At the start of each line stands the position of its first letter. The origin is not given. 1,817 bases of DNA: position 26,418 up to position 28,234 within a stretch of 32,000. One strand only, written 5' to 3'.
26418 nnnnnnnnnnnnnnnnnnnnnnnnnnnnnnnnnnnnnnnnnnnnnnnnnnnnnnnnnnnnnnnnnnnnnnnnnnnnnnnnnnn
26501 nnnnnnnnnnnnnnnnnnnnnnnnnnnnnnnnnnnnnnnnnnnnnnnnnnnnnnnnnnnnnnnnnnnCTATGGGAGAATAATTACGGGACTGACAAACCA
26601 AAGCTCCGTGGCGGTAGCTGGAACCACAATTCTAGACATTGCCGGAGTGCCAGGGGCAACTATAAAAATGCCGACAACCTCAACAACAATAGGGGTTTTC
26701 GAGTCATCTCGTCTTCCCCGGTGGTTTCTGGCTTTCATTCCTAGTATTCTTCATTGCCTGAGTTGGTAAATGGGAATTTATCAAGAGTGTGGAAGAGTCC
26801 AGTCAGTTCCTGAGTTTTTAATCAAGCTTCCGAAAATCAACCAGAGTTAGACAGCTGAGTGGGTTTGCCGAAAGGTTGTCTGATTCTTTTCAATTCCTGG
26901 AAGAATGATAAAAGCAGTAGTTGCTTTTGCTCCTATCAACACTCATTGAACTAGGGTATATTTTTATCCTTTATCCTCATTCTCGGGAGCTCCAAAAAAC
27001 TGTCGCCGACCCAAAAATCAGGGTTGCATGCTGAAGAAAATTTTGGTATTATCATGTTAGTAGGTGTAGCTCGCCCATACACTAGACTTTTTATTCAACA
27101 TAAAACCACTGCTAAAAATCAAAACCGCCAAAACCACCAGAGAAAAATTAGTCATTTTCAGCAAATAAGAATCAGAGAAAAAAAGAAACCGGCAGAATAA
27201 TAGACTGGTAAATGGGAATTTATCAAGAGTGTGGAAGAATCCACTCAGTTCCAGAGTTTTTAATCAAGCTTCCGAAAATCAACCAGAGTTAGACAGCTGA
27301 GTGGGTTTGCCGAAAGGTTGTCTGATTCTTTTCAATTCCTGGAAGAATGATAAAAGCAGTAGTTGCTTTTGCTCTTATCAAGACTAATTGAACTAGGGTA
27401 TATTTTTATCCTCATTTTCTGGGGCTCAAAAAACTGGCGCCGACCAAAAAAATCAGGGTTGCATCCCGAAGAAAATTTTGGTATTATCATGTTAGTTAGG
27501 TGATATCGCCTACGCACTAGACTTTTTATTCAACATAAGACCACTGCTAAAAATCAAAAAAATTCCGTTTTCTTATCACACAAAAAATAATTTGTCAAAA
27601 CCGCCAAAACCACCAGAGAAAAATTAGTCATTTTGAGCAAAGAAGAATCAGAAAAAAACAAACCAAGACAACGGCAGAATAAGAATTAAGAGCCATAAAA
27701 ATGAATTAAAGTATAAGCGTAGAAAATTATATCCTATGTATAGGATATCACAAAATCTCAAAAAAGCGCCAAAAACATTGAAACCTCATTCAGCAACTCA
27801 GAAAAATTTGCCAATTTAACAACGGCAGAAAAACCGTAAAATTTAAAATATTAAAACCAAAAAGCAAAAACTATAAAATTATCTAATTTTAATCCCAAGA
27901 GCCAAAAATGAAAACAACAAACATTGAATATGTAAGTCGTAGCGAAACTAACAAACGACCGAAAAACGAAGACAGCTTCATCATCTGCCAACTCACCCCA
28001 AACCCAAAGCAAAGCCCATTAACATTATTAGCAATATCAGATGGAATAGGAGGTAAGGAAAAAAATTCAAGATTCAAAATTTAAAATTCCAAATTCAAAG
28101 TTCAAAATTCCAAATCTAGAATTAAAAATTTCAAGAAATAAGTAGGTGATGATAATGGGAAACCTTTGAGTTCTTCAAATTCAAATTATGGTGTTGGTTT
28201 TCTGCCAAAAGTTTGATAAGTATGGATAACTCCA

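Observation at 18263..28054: About 0.89-kb near-identical inverted repeats bracket the whole DGR cassette: a potential invertible 8-kb segment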

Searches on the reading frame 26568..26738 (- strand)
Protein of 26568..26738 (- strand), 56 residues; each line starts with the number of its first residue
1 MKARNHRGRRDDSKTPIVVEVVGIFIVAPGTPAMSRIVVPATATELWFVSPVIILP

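Call 44: find_encoding_contigs(protein=window:26568-26738:-, flank=10000, max_places=10)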
Protein window:26568-26738:- (56 aa): 16 contigs read that carry it; 10 places shown.
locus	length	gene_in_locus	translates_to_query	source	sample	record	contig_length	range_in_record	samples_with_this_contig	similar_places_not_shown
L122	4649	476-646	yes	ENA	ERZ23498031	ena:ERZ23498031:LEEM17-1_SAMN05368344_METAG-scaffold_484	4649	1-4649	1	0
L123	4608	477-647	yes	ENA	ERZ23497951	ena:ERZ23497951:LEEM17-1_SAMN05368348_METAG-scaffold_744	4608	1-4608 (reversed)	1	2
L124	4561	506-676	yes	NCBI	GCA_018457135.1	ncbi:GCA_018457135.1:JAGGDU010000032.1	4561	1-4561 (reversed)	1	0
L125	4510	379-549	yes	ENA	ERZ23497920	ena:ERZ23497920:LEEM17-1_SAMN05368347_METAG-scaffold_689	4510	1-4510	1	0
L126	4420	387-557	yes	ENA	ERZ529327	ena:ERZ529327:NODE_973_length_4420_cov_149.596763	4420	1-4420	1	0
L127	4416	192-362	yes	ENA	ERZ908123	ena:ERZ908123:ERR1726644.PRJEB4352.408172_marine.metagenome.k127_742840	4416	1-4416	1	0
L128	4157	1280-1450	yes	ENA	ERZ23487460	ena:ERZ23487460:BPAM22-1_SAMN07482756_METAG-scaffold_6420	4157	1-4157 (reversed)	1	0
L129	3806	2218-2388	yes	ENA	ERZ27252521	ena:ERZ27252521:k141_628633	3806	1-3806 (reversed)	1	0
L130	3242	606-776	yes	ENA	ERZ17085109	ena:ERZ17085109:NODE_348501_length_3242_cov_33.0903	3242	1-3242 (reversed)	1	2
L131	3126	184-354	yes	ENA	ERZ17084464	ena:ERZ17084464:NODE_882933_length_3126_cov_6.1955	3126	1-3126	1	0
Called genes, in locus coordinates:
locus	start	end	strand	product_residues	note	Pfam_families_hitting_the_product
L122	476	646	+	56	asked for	-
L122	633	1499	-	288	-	PF00078:RVT_1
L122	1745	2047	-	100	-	PF22296:bAvd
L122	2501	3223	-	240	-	PF03781:FGE-sulfatase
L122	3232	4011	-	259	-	PF00069:Pkinase, PF03109:ABC1, PF07714:PK_Tyr_Ser-Thr, PF14531:Kinase-like (weak)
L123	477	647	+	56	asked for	-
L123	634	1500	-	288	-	PF00078:RVT_1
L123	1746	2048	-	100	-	PF22296:bAvd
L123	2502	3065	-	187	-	PF03781:FGE-sulfatase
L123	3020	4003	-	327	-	PF00069:Pkinase, PF03109:ABC1, PF07714:PK_Tyr_Ser-Thr, PF14531:Kinase-like (weak), PF03781:FGE-sulfatase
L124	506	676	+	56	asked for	-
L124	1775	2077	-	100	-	PF22296:bAvd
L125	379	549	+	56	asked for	-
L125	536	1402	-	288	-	PF00078:RVT_1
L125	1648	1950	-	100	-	PF22296:bAvd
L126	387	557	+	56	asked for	-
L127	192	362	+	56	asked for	-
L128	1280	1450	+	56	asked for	-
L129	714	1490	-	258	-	PF00481:PP2C (weak), PF13672:PP2C_2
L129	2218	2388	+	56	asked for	-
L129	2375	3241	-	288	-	PF00078:RVT_1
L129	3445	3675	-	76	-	PF22296:bAvd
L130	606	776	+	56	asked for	-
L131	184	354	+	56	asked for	-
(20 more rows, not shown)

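Call 51: search_protein_families(library=pfam, proteins=[L129:714-1490:-], max_evalue=0.001)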
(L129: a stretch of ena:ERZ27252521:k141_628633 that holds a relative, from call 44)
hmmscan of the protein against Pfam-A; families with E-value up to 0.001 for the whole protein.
L129:714-1490:- (258 aa): 2 families
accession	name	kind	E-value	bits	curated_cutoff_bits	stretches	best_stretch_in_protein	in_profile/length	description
PF13672.11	PP2C_2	-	7.8e-09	35.8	24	1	10-230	2-182/209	Protein phosphatase 2C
PF00481.26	PP2C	-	5.2e-08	33.3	20.3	1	10-165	5-142/255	Protein phosphatase 2C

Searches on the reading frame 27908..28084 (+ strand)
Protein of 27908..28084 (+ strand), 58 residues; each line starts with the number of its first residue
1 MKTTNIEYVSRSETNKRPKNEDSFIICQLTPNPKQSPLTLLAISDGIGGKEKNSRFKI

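Call 33: find_encoding_contigs(protein=window:27908-28084:+, flank=10000, max_places=10)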
Protein window:27908-28084:+ (58 aa): 7 contigs read that carry it; 7 places shown.
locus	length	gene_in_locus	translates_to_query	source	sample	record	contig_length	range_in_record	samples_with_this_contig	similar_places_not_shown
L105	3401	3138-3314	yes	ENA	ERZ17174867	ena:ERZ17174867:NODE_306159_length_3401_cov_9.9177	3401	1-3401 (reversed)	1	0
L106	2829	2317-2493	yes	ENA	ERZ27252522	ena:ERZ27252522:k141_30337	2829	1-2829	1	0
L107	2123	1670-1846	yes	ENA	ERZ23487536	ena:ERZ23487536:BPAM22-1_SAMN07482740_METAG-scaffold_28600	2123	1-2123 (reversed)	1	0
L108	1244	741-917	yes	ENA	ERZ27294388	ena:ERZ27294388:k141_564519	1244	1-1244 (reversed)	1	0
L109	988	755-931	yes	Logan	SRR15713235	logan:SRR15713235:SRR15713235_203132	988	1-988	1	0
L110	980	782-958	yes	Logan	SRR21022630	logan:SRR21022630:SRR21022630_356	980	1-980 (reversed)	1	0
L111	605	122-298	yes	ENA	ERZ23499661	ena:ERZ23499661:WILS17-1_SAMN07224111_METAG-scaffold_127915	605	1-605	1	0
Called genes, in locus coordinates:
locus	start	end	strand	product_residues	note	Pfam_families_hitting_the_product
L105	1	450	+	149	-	?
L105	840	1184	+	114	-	PF22296:bAvd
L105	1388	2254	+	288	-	PF00078:RVT_1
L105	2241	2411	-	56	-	-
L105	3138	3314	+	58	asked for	-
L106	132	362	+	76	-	PF22296:bAvd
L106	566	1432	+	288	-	PF00078:RVT_1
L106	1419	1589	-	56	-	-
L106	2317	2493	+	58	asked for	-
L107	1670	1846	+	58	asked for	-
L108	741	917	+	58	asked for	-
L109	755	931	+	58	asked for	-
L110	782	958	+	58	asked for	-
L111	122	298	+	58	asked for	-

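Call 54: find_homologous_proteins(query=window:27908-28084:+, max_evalue=0.00001)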
Query window:27908-28084:+ (58 aa): 1 proteins with E <= 0.00001 among 1 candidates.
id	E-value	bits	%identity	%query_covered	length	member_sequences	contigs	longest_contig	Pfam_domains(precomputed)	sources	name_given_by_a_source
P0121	2.1e-22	95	90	88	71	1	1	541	-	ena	-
